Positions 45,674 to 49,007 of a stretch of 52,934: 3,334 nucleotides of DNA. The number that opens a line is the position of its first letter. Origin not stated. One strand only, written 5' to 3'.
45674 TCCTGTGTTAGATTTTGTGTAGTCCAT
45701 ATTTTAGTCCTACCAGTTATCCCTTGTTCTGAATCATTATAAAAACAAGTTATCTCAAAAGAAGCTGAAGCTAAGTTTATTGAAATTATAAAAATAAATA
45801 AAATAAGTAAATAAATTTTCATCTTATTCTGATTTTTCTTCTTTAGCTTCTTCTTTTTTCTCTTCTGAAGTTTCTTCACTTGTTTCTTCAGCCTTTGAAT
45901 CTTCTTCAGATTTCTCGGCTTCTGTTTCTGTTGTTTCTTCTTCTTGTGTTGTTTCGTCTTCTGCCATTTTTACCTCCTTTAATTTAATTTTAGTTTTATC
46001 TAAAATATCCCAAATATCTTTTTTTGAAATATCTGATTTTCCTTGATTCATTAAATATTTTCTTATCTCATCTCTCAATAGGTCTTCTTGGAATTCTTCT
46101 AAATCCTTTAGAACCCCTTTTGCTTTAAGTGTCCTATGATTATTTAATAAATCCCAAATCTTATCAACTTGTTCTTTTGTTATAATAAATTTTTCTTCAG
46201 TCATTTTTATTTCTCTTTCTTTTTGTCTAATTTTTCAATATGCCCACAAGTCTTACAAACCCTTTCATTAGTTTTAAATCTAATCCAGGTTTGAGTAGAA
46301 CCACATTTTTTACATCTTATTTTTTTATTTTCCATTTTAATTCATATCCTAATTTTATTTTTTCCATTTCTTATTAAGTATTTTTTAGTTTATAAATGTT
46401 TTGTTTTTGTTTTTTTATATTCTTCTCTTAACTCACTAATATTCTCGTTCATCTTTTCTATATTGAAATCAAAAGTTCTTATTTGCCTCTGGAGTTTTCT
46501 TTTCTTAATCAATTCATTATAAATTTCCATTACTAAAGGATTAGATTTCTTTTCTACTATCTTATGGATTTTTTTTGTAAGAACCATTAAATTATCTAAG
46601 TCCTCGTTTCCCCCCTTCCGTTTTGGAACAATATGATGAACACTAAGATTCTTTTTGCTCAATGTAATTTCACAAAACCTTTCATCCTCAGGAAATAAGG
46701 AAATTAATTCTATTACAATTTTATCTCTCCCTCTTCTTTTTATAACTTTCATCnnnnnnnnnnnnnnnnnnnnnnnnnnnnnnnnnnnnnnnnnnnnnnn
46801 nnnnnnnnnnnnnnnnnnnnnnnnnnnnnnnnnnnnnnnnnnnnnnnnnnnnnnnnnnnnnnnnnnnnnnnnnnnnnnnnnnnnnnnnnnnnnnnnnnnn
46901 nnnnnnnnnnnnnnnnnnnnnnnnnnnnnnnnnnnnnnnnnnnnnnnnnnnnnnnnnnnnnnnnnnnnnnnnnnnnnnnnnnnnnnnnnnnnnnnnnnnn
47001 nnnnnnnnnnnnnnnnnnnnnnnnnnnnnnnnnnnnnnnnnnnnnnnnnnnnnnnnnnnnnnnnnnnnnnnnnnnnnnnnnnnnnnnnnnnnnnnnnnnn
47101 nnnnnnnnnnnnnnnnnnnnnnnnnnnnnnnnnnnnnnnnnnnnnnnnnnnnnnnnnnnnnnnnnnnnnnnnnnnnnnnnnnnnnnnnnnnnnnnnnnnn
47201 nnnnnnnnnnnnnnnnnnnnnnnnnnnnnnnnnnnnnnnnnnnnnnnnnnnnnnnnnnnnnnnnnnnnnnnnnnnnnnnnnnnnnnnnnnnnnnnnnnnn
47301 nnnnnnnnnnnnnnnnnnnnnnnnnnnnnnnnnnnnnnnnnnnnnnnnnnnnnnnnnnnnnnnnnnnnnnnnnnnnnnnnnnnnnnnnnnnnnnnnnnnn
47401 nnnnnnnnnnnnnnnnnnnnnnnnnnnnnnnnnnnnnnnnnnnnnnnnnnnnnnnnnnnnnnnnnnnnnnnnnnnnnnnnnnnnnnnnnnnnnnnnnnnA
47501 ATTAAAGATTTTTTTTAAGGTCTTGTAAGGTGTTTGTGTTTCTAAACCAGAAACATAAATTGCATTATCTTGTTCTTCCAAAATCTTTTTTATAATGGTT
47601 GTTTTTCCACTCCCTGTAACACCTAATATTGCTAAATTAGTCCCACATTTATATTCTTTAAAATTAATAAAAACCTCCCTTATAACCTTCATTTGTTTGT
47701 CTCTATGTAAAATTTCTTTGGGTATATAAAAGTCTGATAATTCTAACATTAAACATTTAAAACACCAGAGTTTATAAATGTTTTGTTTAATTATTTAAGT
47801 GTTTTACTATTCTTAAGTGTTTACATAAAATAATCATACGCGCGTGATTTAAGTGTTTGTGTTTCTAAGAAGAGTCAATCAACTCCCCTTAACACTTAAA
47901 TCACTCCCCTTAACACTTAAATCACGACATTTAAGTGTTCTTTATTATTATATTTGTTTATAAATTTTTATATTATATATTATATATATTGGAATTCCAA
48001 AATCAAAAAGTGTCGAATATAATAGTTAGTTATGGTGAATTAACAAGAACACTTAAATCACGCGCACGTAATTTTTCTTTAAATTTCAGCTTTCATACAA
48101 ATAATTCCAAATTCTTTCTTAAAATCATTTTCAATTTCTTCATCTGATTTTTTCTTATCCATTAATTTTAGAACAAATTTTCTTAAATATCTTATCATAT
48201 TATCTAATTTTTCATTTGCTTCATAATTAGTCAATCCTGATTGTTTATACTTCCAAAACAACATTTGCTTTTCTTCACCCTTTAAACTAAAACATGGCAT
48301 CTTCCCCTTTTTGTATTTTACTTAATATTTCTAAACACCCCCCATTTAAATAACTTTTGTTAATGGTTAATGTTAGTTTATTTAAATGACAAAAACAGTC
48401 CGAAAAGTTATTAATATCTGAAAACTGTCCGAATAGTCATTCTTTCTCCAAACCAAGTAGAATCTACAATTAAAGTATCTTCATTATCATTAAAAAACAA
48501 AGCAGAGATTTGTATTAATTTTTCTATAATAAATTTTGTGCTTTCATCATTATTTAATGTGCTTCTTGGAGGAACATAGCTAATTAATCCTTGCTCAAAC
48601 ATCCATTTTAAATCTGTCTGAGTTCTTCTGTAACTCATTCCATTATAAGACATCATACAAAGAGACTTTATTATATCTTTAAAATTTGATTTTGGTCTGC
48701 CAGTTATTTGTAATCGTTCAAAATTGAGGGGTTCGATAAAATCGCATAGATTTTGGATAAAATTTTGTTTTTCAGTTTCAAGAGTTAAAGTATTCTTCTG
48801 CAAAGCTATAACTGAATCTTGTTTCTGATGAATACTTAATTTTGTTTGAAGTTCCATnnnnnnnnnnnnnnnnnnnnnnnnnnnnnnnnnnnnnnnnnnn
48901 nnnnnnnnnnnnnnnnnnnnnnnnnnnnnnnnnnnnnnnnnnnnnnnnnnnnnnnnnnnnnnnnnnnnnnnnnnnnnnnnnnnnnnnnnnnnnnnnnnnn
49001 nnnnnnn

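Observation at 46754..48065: Compact Orc1/Cdc6-dependent origin with inverted ORB repeats around a nearly pure A/T unwinding element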

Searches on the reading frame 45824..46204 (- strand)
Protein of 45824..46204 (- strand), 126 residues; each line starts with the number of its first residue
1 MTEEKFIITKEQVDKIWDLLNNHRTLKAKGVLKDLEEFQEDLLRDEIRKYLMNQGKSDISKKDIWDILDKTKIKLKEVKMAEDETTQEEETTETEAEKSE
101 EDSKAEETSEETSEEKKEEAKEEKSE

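Call 6: search_protein_families(library=pfam, proteins=[window:45824-46204:-], max_evalue=0.01)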
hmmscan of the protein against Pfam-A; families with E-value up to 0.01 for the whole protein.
window:45824-46204:- (126 aa): 1 family
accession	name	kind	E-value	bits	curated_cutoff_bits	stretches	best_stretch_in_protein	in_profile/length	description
PF10553.14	MSV199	-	0.0019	18.9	22.4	1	34-100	31-89/132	MSV199 domain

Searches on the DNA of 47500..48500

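Call 70: search_rna_families(source=window, start=47500, end=48500, threshold=evalue, max_evalue=1)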
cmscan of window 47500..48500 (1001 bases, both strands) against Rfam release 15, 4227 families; matches with E-value up to 1: 2.
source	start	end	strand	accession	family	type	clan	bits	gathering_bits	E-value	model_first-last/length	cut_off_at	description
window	47797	47905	-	RF02332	TtnuHACA25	Gene; snRNA; snoRNA; HACA-box;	-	24.1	100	0.24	1-111/111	no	Tetrahymena snoRNA TtnuHACA25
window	47724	47786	-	RF01579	RUF2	Gene; sRNA;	-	23.6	90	0.67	82-145/154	no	Plasmodium RNA of unknown function RUF2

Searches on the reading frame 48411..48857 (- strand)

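Call 6: search_protein_families(library=pfam, proteins=[window:48411-48857:-], max_evalue=0.01)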
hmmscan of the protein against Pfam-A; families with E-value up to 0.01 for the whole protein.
window:48411-48857:- (148 aa): 0 families

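Call 8: search_protein_families(library=ncbifam, proteins=[window:48411-48857:-], max_evalue=0.1)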
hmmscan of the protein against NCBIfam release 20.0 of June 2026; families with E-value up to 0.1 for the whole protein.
window:48411-48857:- (148 aa): 1 family
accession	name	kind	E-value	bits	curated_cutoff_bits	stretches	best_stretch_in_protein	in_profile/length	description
NF033581.1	transpos_IS5_4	equivalog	0.015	14.6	140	1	36-103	13-85/285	IS5 family transposase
